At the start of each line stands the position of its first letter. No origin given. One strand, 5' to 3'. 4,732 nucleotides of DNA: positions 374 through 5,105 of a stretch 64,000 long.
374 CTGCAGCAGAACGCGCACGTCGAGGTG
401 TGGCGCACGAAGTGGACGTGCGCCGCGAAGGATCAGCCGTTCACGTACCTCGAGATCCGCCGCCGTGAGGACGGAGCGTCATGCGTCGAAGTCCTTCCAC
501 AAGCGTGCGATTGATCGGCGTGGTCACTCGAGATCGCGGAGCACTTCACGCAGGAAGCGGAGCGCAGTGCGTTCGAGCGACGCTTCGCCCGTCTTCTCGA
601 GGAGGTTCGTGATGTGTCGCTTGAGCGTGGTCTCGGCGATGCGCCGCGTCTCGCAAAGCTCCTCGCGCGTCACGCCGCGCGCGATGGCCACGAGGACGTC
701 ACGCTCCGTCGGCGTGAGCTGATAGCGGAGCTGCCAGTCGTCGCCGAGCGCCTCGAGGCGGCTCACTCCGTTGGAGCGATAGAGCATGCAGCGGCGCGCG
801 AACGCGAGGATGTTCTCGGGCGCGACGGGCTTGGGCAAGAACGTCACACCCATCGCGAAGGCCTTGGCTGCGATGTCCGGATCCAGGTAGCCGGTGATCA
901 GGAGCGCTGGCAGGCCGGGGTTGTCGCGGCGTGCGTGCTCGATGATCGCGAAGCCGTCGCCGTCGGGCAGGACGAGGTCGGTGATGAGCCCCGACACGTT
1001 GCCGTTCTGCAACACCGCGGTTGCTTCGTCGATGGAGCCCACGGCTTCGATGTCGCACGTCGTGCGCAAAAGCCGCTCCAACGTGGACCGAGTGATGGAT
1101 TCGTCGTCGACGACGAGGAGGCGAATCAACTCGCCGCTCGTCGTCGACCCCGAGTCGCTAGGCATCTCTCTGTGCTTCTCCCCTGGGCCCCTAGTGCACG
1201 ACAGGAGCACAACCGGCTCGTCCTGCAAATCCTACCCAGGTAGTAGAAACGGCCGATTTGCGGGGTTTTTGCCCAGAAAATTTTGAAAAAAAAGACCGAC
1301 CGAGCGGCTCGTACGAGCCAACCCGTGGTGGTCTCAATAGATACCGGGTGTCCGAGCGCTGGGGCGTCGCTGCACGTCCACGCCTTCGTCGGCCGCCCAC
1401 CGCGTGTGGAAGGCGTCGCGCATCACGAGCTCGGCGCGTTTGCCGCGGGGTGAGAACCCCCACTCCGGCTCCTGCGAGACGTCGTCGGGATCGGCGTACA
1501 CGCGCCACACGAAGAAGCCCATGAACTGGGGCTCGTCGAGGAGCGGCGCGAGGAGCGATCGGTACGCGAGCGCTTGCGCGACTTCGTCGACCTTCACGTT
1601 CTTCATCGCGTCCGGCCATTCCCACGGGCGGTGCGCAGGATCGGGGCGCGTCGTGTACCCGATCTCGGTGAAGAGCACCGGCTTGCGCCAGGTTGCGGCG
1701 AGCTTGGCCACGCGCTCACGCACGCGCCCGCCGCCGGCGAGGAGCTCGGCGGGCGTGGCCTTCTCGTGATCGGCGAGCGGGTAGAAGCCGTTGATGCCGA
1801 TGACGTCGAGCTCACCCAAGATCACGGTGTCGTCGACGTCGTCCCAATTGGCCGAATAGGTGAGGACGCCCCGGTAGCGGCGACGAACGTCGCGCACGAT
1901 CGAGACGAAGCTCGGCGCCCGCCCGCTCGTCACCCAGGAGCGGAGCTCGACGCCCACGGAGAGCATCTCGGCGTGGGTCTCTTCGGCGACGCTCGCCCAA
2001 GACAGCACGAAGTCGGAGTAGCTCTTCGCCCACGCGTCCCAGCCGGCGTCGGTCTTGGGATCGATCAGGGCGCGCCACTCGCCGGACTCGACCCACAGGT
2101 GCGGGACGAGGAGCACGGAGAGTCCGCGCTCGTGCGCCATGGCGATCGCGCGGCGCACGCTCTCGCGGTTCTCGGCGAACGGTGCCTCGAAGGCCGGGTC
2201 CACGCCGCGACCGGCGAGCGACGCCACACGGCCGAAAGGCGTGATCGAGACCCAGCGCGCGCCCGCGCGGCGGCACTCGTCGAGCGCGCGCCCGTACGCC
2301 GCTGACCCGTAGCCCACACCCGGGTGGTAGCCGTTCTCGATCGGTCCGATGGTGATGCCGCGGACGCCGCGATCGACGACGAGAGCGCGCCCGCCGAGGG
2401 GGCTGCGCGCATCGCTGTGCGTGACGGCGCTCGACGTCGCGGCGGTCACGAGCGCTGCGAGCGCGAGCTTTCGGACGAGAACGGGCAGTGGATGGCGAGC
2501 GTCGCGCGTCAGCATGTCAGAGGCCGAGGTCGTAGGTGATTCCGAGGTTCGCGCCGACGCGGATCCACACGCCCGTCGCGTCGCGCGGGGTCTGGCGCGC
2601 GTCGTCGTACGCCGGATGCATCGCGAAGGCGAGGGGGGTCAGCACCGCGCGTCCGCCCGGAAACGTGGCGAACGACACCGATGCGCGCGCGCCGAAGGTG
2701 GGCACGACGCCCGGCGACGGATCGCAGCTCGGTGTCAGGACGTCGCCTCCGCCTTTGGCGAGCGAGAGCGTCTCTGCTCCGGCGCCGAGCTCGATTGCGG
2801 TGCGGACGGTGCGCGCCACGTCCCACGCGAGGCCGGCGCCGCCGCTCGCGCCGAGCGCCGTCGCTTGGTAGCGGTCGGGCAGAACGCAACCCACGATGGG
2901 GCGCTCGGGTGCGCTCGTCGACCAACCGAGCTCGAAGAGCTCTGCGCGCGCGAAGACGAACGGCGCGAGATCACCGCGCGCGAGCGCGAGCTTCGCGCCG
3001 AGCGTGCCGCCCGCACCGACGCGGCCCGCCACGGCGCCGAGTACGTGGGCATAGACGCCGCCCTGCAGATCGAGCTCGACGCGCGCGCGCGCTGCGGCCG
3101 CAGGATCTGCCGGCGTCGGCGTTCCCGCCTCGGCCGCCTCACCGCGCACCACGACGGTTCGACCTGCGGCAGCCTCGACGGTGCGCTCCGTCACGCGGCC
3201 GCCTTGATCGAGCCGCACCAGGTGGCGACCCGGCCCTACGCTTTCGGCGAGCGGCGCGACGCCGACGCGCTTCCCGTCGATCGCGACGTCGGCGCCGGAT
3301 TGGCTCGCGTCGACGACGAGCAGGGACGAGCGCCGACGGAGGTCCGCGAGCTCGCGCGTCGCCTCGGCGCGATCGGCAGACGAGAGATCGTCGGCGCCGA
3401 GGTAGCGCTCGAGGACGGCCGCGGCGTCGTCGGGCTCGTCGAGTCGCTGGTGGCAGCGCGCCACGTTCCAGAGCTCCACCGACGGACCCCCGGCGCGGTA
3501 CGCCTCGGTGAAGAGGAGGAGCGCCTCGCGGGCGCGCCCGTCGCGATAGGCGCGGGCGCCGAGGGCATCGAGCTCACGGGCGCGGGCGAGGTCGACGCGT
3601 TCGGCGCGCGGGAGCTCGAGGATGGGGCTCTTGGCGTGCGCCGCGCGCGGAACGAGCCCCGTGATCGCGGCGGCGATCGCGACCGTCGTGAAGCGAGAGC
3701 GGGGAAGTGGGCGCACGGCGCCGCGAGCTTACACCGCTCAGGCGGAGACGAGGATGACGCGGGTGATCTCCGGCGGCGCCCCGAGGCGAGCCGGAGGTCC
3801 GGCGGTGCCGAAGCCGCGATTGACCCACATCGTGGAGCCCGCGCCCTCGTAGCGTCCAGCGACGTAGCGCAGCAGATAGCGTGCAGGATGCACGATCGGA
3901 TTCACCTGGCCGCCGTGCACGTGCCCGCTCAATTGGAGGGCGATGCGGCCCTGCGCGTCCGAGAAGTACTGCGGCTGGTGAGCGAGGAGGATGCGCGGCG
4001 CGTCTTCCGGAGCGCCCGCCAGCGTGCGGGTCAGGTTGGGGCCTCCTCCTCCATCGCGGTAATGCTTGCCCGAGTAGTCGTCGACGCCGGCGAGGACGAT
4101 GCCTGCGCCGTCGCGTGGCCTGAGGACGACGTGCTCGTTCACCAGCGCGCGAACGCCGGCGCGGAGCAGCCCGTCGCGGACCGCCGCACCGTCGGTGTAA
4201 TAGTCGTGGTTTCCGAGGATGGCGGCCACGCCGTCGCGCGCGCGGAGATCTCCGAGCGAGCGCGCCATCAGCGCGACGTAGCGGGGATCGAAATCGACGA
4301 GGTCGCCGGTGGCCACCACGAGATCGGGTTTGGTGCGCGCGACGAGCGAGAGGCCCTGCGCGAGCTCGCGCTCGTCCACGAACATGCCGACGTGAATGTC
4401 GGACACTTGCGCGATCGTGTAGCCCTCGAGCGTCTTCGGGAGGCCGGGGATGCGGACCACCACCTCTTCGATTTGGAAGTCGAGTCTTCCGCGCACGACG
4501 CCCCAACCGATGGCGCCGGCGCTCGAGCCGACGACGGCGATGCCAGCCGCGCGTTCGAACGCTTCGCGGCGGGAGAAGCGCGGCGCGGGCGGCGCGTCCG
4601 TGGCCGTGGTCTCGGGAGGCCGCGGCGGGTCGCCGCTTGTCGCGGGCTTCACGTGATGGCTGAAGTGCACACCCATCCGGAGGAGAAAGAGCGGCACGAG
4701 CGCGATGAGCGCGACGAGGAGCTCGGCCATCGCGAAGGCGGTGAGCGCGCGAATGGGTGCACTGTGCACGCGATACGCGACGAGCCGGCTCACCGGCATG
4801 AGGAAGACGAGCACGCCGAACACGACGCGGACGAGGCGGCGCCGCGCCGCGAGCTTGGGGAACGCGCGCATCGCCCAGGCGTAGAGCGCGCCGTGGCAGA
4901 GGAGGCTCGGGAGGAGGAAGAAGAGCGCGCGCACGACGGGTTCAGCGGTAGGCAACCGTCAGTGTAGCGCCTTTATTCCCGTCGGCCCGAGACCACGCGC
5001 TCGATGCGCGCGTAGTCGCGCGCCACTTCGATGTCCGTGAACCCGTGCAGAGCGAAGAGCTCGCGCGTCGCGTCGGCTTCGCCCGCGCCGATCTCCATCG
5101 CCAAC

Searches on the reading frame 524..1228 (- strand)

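Call 28: search_protein_families(library=pfam, proteins=[window:524-1228:-], max_evalue=0.001)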
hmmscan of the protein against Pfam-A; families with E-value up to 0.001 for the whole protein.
window:524-1228:- (234 aa): 2 families
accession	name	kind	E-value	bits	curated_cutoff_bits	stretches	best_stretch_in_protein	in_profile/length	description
PF00072.30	Response_reg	-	9.4e-16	58.4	30.2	1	38-142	2-108/111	Response regulator receiver domain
PF00196.25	GerE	-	4e-06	26.8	23.5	1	170-214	2-46/57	Bacterial regulatory proteins, luxR family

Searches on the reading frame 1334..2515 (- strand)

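Call 28: search_protein_families(library=pfam, proteins=[window:1334-2515:-], max_evalue=0.001)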
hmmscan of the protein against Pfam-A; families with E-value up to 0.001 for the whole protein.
window:1334-2515:- (393 aa): 1 family
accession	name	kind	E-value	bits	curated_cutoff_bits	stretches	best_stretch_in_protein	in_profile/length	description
PF22612.2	GH113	-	1.7e-37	129.8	27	1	77-340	20-269/289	Glycoside Hydrolase Family 113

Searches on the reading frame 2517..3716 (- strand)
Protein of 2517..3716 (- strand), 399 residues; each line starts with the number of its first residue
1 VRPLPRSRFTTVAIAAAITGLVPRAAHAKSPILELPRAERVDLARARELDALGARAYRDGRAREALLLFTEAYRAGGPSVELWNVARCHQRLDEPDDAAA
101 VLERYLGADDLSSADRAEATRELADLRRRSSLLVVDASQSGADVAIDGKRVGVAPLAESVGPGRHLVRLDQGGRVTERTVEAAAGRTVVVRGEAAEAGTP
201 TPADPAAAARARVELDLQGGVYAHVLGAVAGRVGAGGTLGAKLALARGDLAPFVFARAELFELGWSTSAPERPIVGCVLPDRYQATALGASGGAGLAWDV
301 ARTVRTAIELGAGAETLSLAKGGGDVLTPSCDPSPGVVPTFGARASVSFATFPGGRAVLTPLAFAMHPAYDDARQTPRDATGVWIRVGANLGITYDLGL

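Call 28: search_protein_families(library=pfam, proteins=[window:2517-3716:-], max_evalue=0.001)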
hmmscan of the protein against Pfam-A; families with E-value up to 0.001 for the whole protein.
window:2517-3716:- (399 aa): 1 family
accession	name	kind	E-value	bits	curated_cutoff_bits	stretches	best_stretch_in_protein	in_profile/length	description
PF08308.17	PEGA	-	2.8e-07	30.8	20.8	1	131-189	2-62/71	PEGA domain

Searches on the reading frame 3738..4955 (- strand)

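Call 28: search_protein_families(library=pfam, proteins=[window:3738-4955:-], max_evalue=0.001)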
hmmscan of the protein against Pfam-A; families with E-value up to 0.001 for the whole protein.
window:3738-4955:- (405 aa): 1 family
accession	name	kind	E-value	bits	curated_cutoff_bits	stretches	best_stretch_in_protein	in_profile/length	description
PF00149.33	Metallophos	-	6.3e-12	46.8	21.5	1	180-348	2-190/191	Calcineurin-like phosphoesterase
